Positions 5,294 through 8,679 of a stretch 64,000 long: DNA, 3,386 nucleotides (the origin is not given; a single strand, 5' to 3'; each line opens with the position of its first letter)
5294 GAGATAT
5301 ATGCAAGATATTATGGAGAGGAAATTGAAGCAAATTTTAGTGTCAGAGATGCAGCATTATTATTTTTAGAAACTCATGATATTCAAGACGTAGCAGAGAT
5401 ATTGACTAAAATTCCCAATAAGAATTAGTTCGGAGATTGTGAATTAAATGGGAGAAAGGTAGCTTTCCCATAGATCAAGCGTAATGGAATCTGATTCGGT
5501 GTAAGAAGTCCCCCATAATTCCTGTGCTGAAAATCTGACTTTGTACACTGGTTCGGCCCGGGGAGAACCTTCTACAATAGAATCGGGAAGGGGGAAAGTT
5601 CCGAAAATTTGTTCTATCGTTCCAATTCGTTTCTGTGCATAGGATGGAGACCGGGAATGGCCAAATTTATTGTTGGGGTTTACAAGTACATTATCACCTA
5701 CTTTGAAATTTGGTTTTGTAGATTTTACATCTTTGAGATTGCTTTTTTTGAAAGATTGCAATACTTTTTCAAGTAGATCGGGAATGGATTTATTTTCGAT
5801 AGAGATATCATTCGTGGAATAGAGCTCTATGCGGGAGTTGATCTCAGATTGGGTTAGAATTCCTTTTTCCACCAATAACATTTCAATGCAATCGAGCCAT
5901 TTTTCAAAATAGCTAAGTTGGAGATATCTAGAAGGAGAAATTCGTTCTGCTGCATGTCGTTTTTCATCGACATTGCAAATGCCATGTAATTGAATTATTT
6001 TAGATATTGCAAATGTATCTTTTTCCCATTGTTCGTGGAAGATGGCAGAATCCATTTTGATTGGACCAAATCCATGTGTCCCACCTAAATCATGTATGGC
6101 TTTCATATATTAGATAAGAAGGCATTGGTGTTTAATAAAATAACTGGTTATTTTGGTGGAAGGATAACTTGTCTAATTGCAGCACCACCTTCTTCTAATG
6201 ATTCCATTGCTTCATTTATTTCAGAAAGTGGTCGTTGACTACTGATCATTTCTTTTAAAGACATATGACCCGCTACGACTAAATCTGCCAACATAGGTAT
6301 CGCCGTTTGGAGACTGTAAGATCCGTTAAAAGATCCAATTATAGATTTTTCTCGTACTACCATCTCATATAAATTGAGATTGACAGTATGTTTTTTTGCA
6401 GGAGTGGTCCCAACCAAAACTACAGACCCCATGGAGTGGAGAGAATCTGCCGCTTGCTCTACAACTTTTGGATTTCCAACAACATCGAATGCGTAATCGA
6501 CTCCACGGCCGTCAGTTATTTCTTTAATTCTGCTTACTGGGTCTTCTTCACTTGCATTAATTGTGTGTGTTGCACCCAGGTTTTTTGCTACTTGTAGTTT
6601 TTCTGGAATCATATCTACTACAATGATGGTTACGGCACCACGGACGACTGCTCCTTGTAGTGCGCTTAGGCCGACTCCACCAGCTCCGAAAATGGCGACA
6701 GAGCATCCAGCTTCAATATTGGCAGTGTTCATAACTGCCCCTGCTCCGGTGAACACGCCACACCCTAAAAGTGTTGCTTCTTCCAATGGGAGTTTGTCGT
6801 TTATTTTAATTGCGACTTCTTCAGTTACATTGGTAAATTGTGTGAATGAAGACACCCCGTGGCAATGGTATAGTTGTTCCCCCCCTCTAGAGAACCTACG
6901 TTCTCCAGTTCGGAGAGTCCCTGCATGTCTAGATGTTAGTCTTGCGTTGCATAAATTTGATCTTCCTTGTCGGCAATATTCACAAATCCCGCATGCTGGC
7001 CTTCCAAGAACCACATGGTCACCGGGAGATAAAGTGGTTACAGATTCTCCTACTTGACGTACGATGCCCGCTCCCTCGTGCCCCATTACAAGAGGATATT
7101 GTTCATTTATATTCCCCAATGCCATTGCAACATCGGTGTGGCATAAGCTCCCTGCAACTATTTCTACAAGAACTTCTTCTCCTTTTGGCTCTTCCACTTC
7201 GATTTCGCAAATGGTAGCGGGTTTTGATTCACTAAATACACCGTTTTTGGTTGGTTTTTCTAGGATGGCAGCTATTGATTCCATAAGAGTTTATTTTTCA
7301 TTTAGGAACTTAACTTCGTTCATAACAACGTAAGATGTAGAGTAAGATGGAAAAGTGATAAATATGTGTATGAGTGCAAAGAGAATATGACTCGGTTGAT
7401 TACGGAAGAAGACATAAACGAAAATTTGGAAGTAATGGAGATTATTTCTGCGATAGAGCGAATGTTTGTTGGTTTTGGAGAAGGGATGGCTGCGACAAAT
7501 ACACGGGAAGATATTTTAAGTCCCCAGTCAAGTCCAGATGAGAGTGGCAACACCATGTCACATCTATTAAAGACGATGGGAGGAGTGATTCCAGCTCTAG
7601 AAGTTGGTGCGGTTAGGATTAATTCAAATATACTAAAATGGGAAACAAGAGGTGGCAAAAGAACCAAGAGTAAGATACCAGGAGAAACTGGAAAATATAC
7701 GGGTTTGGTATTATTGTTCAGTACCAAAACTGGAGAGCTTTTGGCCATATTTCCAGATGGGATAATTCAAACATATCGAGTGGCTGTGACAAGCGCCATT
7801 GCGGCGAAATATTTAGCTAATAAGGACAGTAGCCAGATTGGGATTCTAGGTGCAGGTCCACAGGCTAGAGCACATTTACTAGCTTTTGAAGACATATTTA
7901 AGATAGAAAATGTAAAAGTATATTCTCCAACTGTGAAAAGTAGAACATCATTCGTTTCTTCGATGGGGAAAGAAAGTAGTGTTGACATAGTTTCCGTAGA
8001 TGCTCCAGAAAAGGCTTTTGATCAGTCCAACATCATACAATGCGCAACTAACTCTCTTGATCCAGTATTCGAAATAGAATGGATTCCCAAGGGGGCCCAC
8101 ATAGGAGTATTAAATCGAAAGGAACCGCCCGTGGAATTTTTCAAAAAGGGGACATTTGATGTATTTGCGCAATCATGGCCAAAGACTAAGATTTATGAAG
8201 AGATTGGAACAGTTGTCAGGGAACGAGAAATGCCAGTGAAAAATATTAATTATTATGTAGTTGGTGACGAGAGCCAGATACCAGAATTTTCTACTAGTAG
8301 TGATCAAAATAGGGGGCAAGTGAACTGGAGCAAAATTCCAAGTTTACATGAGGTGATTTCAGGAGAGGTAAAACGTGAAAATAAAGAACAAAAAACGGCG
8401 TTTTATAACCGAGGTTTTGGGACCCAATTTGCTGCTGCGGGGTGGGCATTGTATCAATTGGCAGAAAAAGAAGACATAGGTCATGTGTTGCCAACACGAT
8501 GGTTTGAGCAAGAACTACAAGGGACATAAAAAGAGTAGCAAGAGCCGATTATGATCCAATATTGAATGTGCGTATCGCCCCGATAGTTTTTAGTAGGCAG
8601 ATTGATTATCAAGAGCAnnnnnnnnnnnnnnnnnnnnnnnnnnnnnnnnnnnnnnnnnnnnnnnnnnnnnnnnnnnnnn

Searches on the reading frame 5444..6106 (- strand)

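Call 13: search_protein_families(library=pfam, proteins=[window:5444-6106:-], max_evalue=0.001)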
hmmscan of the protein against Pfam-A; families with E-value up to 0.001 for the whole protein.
window:5444-6106:- (220 aa): 2 families
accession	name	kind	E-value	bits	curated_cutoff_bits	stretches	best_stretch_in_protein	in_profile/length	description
PF21006.2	NHase_beta_N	-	1.6e-31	109.2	21.5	1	1-99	1-101/115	Nitrile hydratase beta subunit, N-terminal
PF02211.21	NHase_beta_C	-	5.9e-25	88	27.7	1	129-218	7-97/98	Nitrile hydratase beta subunit, C-terminal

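Call 62: search_protein_families(library=ncbifam, proteins=[window:5444-6106:-], max_evalue=1e-10)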
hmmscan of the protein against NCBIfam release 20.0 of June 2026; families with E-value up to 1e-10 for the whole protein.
window:5444-6106:- (220 aa): 1 family
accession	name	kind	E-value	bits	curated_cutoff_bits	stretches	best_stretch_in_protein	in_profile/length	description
TIGR03888.1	nitrile_beta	equivalog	2.7e-59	200.8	152.2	1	1-219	1-225/226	nitrile hydratase subunit beta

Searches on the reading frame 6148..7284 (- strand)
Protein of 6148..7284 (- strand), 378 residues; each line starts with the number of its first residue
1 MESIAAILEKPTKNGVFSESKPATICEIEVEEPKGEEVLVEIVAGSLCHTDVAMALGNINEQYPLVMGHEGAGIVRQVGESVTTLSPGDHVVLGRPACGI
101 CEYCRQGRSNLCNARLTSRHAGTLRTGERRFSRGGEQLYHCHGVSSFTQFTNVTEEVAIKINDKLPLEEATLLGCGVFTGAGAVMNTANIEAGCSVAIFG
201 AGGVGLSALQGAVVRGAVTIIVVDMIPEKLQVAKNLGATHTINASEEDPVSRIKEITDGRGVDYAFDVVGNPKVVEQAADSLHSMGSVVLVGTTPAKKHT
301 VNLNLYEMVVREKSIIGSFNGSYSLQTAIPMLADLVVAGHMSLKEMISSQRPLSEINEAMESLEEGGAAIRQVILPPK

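Call 13: search_protein_families(library=pfam, proteins=[window:6148-7284:-], max_evalue=0.001)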
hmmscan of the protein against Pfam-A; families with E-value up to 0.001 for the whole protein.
window:6148-7284:- (378 aa): 4 families
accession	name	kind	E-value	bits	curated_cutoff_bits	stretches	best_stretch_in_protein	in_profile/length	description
PF00107.32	ADH_zinc_N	-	1.3e-34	119.4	31.8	1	203-333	1-128/129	Zinc-binding dehydrogenase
PF08240.17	ADH_N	-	3.3e-23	82.4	23.5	1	36-160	3-101/104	Alcohol dehydrogenase GroES-like domain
PF16912.11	Glu_dehyd_C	-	1.3e-12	48.1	34.9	1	195-364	33-202/211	Glucose dehydrogenase C-terminus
PF13602.12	ADH_zinc_N_2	-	3.8e-11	44.5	27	1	236-368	1-128/134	Zinc-binding dehydrogenase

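Call 62: search_protein_families(library=ncbifam, proteins=[window:6148-7284:-], max_evalue=1e-10)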
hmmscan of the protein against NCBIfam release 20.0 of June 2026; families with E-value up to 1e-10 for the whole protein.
window:6148-7284:- (378 aa): 23 families
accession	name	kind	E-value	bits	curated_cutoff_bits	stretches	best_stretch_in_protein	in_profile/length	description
TIGR03989.1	Rxyl_3153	subfamily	2.3e-90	303.5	440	1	19-374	10-368/370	NDMA-dependent alcohol dehydrogenase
TIGR02818.1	adh_III_F_hyde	equivalog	1.4e-86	290.9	543.95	1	17-374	8-366/368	S-(hydroxymethyl)glutathione dehydrogenase/class III alcohol dehydrogenase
TIGR03451.1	mycoS_dep_FDH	equivalog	4.6e-81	272.4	512.9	1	19-374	10-356/358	S-(hydroxymethyl)mycothiol dehydrogenase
NF041097.1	keto_inos_dh_IolM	equivalog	2.5e-40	138.3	450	1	24-366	41-380/389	scyllo-inosose 3-dehydrogenase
NF006940.0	PRK09422.1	equivalog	4e-39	134.5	344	1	15-374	4-333/338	alcohol dehydrogenase AdhP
TIGR00692.1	tdh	equivalog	2.9e-36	125.2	458.35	1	23-367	11-332/340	L-threonine 3-dehydrogenase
TIGR03366.1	HpnZ_proposed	hypoth_equivalog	1.8e-34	119.4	328.1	1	35-356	5-315/315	putative phosphonate catabolism associated alcohol dehydrogenase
NF003808.0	PRK05396.1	equivalog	1.8e-34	119.1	380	1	23-369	13-334/341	L-threonine 3-dehydrogenase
NF010344.0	PRK13771.1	subfamily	1.6e-32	112.8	349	1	20-368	10-325/334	putative alcohol dehydrogenase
NF007642.0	PRK10309.1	equivalog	2.1e-29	102.8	550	2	147-364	117-334/347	galactitol-1-phosphate 5-dehydrogenase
TIGR03201.1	dearomat_had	equivalog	2.1e-28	99.4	338.65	1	21-376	9-348/349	6-hydroxycyclohex-1-ene-1-carbonyl-CoA dehydrogenase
NF007375.0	PRK09880.1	equivalog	2.9e-28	98.6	469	1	18-362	11-329/344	L-idonate 5-dehydrogenase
NF047908.1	AldhRedAhr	equivalog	6.6e-28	97.6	470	2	156-373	131-332/335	NADPH-dependent aldehyde reductase Ahr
TIGR02824.1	quinone_pig3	subfamily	2.8e-27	95.6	296.8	1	144-366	91-315/325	putative NAD(P)H quinone oxidoreductase, PIG3 family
NF041172.1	AcrlCoa_red_Thmprot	equivalog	2.9e-26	92.2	500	1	22-366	12-324/334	acryloyl-CoA reductase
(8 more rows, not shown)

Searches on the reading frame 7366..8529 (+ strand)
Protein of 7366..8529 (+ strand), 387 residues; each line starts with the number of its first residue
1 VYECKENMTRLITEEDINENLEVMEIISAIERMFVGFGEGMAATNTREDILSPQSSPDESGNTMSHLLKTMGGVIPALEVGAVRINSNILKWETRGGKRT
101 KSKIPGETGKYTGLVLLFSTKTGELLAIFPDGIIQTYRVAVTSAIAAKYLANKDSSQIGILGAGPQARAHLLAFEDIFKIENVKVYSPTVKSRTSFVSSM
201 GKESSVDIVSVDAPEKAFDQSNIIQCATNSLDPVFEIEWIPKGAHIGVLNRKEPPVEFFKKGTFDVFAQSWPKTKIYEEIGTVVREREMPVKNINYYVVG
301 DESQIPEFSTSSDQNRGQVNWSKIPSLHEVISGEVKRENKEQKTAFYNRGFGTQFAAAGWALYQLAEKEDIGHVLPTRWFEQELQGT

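Call 13: search_protein_families(library=pfam, proteins=[window:7366-8529:+], max_evalue=0.001)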
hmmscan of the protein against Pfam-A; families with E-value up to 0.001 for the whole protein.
window:7366-8529:+ (387 aa): 1 family
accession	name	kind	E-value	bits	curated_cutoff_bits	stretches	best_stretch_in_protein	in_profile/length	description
PF02423.21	OCD_Mu_crystall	-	4e-34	118.4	24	1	14-367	8-311/314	Ornithine cyclodeaminase/mu-crystallin family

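Call 33: search_protein_families(library=ncbifam, proteins=[window:7366-8529:+], max_evalue=0.00001)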
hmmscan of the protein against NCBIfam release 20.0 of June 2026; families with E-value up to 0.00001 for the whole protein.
window:7366-8529:+ (387 aa): 13 families
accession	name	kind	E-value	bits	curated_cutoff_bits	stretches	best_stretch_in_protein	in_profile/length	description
TIGR02371.1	ala_DH_arch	equivalog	4.2e-27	95.1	409.15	1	113-249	86-221/325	alanine dehydrogenase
NF006379.0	PRK08618.1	equivalog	7.1e-26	91.3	417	1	10-247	2-219/326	ornithine cyclodeaminase family protein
NF006141.0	PRK08291.1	equivalog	4.7e-25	88.2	408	1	112-248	88-225/330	cyclodeaminase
NF004793.0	PRK06141.1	equivalog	1.8e-23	83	322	1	112-248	82-217/314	bifunctional Delta(1)-pyrroline-2-carboxylate/Delta(1)-piperideine-2-carboxylate reductase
NF005011.0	PRK06407.1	subfamily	3.6e-22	78.9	337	1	114-247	78-210/302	ornithine cyclodeaminase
TIGR02992.1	ectoine_eutC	equivalog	1.9e-20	73.2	471.65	1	111-248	84-222/326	ectoine utilization protein EutC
NF005296.0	PRK06823.1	equivalog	2.7e-20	72.6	438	1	112-249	84-221/315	ornithine cyclodeaminase family protein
TIGR03944.1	dehyd_SbnB_fam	equivalog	5e-16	58.6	326.9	1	114-245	90-224/327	2,3-diaminopropionate biosynthesis protein SbnB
NF005603.0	PRK07340.1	equivalog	1e-15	57.8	266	1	112-236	84-206/307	delta(1)-pyrroline-2-carboxylate reductase family protein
NF045643.1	ImmsucRedBhcD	equivalog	1.2e-14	54.4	500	1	114-248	86-218/321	iminosuccinate reductase BhcD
NF004848.0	PRK06199.1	subfamily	1.3e-14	54.1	362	1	115-375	115-370/379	tyramine oxidase subunit B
NF005762.1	PRK07589.1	equivalog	8.6e-14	51.2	350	1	132-248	105-222/334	ornithine cyclodeaminase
NF045512.1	PyrPipCarbRedLhpI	equivalog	4.7e-11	42.4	400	1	112-243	80-208/298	bifunctional Delta(1)-pyrroline-2-carboxylate/Delta(1)-piperideine-2-carboxylate reductase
